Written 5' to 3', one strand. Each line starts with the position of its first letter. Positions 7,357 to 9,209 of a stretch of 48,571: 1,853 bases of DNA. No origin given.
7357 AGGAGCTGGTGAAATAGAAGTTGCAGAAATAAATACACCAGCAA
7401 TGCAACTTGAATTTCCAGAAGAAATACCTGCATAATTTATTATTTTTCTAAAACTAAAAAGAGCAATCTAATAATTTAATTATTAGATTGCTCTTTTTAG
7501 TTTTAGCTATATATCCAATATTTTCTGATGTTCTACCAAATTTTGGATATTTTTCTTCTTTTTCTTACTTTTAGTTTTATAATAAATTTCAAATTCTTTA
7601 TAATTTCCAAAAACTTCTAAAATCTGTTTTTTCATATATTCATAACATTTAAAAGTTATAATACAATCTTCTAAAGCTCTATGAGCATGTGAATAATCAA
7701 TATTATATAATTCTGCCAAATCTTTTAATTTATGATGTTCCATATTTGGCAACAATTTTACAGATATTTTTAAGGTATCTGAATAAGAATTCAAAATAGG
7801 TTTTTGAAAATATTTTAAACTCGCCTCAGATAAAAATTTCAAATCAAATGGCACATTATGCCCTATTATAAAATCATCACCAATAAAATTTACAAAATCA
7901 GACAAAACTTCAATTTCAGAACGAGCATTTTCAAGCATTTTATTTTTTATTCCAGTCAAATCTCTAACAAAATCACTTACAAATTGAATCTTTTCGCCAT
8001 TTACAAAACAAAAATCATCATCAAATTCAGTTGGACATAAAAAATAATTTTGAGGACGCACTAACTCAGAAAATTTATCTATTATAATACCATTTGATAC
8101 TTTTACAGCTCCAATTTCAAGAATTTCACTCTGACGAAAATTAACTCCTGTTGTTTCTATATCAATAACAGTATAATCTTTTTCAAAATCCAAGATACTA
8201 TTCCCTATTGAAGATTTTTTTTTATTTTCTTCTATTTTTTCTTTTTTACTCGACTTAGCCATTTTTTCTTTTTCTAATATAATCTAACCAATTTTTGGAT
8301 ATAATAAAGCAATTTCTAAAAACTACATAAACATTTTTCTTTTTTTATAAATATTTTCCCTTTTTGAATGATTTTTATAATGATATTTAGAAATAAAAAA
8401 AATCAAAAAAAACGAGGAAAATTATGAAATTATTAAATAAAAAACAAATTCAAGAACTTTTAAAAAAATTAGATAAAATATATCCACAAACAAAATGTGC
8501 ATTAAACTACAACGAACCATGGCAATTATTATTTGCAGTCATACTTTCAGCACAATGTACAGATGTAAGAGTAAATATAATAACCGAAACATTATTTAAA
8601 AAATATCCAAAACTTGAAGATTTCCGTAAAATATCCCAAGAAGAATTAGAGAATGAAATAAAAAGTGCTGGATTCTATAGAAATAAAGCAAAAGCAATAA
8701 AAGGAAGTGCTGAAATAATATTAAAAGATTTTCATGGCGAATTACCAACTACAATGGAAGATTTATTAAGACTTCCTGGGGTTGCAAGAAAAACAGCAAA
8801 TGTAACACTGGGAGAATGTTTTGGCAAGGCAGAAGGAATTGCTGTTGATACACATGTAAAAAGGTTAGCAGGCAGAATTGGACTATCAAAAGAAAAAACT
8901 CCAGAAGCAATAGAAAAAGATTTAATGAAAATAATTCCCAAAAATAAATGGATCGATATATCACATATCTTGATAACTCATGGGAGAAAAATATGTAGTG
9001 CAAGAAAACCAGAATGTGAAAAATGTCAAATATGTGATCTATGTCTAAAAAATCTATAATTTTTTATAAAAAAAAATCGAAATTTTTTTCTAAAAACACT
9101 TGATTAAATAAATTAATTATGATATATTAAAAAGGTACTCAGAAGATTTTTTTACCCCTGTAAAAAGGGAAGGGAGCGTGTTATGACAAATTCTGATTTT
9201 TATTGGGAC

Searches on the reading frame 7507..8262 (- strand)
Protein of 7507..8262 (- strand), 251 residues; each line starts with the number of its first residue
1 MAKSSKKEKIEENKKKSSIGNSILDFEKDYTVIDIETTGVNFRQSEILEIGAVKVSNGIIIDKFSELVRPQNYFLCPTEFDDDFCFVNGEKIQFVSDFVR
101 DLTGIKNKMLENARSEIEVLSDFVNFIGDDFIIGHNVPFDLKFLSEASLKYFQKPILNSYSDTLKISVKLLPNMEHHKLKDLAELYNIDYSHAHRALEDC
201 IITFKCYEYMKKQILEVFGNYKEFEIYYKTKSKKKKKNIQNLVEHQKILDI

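Call 13: search_protein_families(library=pfam, proteins=[window:7507-8262:-], max_evalue=0.001)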
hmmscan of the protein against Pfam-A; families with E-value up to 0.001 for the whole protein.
window:7507-8262:- (251 aa): 3 families
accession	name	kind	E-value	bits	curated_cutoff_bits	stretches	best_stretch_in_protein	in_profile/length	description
PF00929.31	RNase_T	-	5e-31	108.9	24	2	90-206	44-163/164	Exonuclease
PF21762.3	DEDDh_C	-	0.00014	22.5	27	1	131-206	109-184/188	DNA polymerase III subunit epsilon-like, C-terminal domain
PF01612.26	DNA_pol_A_exo1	-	0.0008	19.7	23.6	0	116-187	61-128/173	3'-5' exonuclease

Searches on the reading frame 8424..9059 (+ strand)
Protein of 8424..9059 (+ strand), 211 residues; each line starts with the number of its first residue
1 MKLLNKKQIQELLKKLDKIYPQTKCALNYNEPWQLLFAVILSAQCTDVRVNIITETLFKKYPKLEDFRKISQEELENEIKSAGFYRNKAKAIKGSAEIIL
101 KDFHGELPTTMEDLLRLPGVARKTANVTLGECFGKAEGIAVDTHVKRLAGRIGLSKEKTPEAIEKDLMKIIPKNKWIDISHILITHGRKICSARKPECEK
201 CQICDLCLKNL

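Call 13: search_protein_families(library=pfam, proteins=[window:8424-9059:+], max_evalue=0.001)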
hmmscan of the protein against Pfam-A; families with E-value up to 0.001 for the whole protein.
window:8424-9059:+ (211 aa): 2 families
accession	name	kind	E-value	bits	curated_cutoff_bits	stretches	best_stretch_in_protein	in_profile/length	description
PF00730.31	HhH-GPD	-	1.1e-27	96.9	26.2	1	38-173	2-108/108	HhH-GPD superfamily base excision DNA repair protein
PF00633.29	HHH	-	3.8e-05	23.8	24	1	103-128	2-27/30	Helix-hairpin-helix motif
